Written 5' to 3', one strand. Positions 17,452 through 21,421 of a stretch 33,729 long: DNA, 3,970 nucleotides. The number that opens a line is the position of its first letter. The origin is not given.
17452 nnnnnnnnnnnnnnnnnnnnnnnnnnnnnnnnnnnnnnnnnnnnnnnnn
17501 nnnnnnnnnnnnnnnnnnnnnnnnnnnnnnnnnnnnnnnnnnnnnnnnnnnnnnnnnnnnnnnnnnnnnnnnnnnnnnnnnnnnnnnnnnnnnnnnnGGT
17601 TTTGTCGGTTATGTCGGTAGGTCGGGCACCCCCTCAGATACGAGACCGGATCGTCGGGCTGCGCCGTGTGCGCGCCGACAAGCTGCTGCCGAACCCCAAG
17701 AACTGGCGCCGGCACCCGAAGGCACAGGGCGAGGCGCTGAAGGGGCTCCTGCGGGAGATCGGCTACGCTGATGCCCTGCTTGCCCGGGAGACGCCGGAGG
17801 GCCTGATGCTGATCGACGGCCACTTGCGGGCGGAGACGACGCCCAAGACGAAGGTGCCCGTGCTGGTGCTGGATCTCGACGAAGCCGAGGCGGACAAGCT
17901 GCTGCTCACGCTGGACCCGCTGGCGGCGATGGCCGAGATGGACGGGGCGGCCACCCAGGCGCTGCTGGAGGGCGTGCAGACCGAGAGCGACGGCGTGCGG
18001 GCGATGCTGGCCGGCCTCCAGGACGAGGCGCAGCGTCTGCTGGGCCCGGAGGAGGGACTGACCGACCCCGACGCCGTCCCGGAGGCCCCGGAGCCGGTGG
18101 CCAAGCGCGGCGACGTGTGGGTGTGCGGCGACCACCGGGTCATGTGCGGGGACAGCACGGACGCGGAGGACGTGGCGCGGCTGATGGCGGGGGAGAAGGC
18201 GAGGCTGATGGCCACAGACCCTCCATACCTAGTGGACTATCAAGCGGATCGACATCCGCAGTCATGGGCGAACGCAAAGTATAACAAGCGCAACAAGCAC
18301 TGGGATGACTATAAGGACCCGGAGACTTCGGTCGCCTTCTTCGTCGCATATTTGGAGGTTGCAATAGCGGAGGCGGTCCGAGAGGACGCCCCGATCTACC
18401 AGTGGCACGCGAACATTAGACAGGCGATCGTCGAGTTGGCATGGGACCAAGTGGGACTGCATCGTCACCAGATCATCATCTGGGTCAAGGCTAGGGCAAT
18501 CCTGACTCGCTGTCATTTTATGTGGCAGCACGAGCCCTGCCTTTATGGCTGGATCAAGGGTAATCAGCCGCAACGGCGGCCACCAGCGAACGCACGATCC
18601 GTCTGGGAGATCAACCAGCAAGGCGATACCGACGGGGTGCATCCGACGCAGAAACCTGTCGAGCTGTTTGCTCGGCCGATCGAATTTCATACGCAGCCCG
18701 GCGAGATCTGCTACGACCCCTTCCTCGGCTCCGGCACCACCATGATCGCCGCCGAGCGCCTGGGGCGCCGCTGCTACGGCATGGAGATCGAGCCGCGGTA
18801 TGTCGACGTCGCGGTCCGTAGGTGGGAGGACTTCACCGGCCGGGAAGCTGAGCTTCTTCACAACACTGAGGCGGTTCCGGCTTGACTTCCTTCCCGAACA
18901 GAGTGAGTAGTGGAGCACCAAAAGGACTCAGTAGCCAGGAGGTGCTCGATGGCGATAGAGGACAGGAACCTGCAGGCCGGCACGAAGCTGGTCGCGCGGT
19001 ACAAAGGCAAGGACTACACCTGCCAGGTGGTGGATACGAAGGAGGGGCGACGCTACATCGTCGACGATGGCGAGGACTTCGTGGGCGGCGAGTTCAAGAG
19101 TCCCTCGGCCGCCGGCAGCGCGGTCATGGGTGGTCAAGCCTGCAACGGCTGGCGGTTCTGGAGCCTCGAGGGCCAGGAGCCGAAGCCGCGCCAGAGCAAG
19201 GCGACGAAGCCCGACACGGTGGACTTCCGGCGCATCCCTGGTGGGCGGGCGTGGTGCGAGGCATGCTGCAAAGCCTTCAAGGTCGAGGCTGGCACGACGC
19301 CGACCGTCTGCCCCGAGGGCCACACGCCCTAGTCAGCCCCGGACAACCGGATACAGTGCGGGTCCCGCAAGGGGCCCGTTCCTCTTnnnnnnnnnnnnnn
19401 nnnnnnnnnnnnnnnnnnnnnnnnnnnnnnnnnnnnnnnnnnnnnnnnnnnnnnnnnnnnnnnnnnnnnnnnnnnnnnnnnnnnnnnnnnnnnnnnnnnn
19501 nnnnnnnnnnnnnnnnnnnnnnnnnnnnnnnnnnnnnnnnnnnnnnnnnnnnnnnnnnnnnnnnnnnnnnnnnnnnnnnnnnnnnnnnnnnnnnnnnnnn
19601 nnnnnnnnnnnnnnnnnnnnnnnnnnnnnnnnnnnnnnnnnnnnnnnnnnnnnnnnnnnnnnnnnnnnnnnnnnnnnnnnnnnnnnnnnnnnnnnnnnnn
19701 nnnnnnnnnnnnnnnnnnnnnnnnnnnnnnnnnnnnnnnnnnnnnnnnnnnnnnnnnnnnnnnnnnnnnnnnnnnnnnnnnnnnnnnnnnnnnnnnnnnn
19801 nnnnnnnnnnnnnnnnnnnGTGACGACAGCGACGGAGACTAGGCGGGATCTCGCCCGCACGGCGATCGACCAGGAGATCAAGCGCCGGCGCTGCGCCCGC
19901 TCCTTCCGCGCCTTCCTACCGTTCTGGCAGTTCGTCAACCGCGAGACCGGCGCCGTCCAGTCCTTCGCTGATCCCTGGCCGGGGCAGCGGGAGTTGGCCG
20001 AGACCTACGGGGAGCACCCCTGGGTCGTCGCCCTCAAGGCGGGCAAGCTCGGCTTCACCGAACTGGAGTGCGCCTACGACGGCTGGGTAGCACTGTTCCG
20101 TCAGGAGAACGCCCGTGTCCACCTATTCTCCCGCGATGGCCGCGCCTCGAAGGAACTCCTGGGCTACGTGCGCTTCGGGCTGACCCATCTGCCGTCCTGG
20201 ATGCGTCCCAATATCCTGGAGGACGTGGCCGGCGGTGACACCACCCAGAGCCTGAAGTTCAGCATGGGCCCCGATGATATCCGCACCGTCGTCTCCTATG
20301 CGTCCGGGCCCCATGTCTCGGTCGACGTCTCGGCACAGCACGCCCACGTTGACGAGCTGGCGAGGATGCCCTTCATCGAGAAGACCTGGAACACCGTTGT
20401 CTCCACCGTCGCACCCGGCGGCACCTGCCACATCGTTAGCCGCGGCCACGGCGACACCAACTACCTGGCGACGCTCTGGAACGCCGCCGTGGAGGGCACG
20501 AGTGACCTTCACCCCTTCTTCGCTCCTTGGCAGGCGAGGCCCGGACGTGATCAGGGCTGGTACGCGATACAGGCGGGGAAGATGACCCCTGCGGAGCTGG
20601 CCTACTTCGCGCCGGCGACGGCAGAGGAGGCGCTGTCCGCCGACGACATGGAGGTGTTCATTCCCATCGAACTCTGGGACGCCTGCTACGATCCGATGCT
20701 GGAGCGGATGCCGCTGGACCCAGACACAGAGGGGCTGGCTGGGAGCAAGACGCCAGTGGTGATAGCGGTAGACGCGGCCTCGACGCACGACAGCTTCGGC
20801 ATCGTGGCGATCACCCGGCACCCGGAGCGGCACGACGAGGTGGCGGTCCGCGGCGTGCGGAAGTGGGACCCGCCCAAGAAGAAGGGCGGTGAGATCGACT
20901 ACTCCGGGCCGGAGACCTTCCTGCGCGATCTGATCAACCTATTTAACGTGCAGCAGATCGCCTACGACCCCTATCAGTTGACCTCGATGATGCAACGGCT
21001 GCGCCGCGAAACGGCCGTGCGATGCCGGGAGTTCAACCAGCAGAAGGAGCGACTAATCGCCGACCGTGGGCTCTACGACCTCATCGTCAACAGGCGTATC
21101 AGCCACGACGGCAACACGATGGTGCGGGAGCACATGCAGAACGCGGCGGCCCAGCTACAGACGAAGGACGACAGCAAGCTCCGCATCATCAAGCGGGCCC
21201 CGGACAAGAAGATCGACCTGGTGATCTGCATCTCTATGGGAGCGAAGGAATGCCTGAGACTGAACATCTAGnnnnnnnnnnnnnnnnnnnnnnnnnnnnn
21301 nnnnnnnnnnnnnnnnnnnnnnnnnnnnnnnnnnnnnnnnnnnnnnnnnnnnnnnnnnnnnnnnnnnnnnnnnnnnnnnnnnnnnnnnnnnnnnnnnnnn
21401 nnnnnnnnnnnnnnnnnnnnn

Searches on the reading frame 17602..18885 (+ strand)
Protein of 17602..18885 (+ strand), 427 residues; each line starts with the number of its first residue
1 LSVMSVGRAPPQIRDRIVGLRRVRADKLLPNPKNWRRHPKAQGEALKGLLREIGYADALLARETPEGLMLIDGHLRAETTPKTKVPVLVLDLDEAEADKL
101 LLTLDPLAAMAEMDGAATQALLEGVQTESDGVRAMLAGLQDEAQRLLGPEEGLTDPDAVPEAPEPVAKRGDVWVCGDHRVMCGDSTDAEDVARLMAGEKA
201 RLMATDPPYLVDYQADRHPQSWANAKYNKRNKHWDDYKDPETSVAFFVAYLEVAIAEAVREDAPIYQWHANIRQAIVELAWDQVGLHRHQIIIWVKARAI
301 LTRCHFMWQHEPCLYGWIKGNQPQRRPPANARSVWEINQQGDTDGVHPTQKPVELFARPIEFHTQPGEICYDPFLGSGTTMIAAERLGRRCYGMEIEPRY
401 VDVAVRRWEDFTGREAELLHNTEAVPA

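Call 17: search_protein_families(library=phrogs, proteins=[window:17602-18885:+], max_evalue=0.001)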
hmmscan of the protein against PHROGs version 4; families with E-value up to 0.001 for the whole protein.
window:17602-18885:+ (427 aa): 13 families
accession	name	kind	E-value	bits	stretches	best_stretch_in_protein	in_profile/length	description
phrog_498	-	other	1.9e-98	331.6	1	22-421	37-432/633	DNA methyltransferase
phrog_67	-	other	3.8e-38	133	1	180-421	126-356/743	DNA methyltransferase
phrog_3008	-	other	2.5e-25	90.2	1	333-415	133-218/244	DNA methyltransferase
phrog_23085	-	unknown function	1.6e-24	87.1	1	309-416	3-113/138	-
phrog_18293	-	other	1.8e-13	51.5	1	332-409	32-108/119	methyltransferase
phrog_8071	-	DNA, RNA and nucleotide metabolism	4.2e-11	43.7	1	22-215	9-209/389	ParB-like partition protein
phrog_6952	-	other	9.7e-11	42.8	1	334-411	101-178/181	DNA methyltransferase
phrog_620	-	DNA, RNA and nucleotide metabolism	1.2e-08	36.3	1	22-130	11-117/217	ParB-like partition protein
phrog_8769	-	other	3.4e-08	34.2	1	363-408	8-53/71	methyltransferase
phrog_23148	-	unknown function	8.3e-06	26.9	1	342-407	80-145/165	-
phrog_16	-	DNA, RNA and nucleotide metabolism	1.4e-05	24.6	1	268-414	838-915/986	DNA helicase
phrog_12517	-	unknown function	5.8e-05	23.4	0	361-411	100-150/316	-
phrog_18146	-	other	0.00068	19.6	0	352-398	54-101/452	DNA methyltransferase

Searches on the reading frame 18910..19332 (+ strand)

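Call 82: search_protein_families(library=pfam, proteins=[window:18910-19332:+], max_evalue=0.01)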
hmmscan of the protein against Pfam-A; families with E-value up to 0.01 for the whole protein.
window:18910-19332:+ (140 aa): 3 families
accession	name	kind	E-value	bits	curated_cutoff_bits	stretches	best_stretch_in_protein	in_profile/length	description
PF18755.6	RAMA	-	1.4e-07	31.8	35.2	1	12-89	21-92/107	Restriction Enzyme Adenine Methylase Associated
PF11149.13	DUF2924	-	1.5e-05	25.8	31.2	1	12-86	71-134/135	Protein of unknown function (DUF2924)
PF14267.11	DUF4357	-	2.3e-05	24.7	38.4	1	61-86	24-48/54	Domain of unknown function (DUF4357)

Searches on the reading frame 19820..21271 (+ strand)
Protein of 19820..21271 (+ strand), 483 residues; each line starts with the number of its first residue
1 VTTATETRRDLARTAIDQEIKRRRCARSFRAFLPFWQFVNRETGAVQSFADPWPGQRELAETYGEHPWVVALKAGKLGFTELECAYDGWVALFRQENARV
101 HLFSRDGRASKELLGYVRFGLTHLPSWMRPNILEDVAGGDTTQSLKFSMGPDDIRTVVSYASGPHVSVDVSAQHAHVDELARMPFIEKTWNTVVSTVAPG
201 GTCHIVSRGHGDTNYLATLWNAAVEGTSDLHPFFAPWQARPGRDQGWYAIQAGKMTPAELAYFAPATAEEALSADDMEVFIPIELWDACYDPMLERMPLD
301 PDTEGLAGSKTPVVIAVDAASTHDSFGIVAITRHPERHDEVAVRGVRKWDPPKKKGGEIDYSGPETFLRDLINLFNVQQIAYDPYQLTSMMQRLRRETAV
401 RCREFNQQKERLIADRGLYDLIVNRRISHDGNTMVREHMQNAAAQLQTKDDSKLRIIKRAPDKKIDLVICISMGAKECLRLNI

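Call 17: search_protein_families(library=phrogs, proteins=[window:19820-21271:+], max_evalue=0.001)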
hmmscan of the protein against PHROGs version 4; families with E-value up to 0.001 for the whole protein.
window:19820-21271:+ (483 aa): 7 families
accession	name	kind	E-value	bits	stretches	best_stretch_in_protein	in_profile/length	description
phrog_9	-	head and packaging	6.6e-22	79.1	1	277-478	456-663/812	terminase large subunit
phrog_2699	-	head and packaging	1.6e-13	51.3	1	356-478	172-293/315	terminase large subunit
phrog_2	-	head and packaging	3.2e-11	43.7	1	49-400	263-547/807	terminase large subunit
phrog_5989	-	head and packaging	0.00015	22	1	54-142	144-226/347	terminase large subunit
phrog_21277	-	head and packaging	0.0003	21.5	1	349-470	55-176/208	terminase large subunit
phrog_7331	-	head and packaging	0.00043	20.9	1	386-469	2-83/113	terminase large subunit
phrog_26724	-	unknown function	0.00058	20.5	0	53-172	36-148/192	-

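Call 20: search_dna_similar(query=window:19820-21271:+, collection=phages, mode=protein, max_rows=25)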
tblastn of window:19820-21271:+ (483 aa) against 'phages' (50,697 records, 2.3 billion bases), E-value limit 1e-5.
Records with a match: 1455; places in all: 1455; records where one place covers at least 80% of the query: 0.
Best place of each record, by identity: <60% 1455.
By first word of the organism name: Escherichia 556; Synechococcus 236; Klebsiella 133; Shigella 77; Acinetobacter 59; Vibrio 54; Enterobacteria 43; Cyanophage 37; Mycobacterium 35; Yersinia 31; and 41 more.
By host as written in the record: - 257; Escherichia coli 237; Synechococcus 90; Mycobacterium smegmatis mc2 155 29; Escherichia coli O157:H7 24; Escherichia coli B 24; Klebsiella pneumoniae 23; Shigella sp. 21; and 332 more.
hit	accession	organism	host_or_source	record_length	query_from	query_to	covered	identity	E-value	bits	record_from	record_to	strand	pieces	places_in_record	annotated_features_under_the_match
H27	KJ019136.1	Synechococcus phage ACG-2014d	-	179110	17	337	66%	23.0%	1e-6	57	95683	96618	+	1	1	terminase large subunit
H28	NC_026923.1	Synechococcus phage ACG-2014d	-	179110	17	337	66%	23.0%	1e-6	57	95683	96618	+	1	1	terminase large subunit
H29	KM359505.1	Prochlorococcus phage P-TIM68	Prochlorococcus sp. MIT9515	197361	45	337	61%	23.5%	2e-6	57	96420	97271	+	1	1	putative terminase DNA packaging enzyme large subunit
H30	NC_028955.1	Prochlorococcus phage P-TIM68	Prochlorococcus sp. MIT9515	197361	45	337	61%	23.5%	2e-6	57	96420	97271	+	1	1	terminase large subunit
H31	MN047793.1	Xanthomonas phage Xoo-sp13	Xanthomonas oryzae pv. oryzae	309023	17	244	47%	29.7%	8e-18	93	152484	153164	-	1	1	terminase large subunit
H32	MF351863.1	Synechococcus phage Bellamy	Synechococcus str. WH8109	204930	52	337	59%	22.4%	3e-6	56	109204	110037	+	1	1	124: terminase large subunit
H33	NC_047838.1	Synechococcus phage Bellamy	Synechococcus str. WH8109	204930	52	337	59%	22.4%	3e-6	56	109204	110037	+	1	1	124: terminase large subunit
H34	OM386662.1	Escherichia phage vB_EcoM_ESCO47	Escherichia coli DH5a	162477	56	313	53%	22.5%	3e-8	62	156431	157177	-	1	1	terminase large subunit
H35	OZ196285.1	Vibrio phage F86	Seawater and oysters mix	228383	11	243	48%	24.7%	6e-9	65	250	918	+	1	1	terminase large subunit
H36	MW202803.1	Caudoviricetes sp.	Manatee Spring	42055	70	280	44%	27.1%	5e-13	77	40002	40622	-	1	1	terminase large subunit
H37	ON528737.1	Shigella phage ESh27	Shigella sp.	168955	56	312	53%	22.2%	5e-8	62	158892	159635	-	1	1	terminase large subunit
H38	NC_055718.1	Escherichia phage phiC120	Escherichia coli O157:H7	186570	56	312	53%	22.2%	5e-8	62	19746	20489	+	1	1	terminase large subunit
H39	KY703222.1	Escherichia phage phiC120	Escherichia coli O157:H7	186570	56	312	53%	22.2%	5e-8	62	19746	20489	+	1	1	large terminase protein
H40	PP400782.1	Escherichia phage FL31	Escherichia coli str. K-12 substr. ...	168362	56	312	53%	22.2%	6e-8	62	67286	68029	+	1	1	rasttk_feature_annotation_tool=annotate_proteins_si milarity; ... | rasttk_feature_annotation_tool=annotate_proteins_km er_v2; ... | terminase large subunit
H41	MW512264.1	Escherichia phage PTK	Shaanbei White Cashmere Goat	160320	56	312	53%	22.2%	1e-7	61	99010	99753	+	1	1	terminase large subunit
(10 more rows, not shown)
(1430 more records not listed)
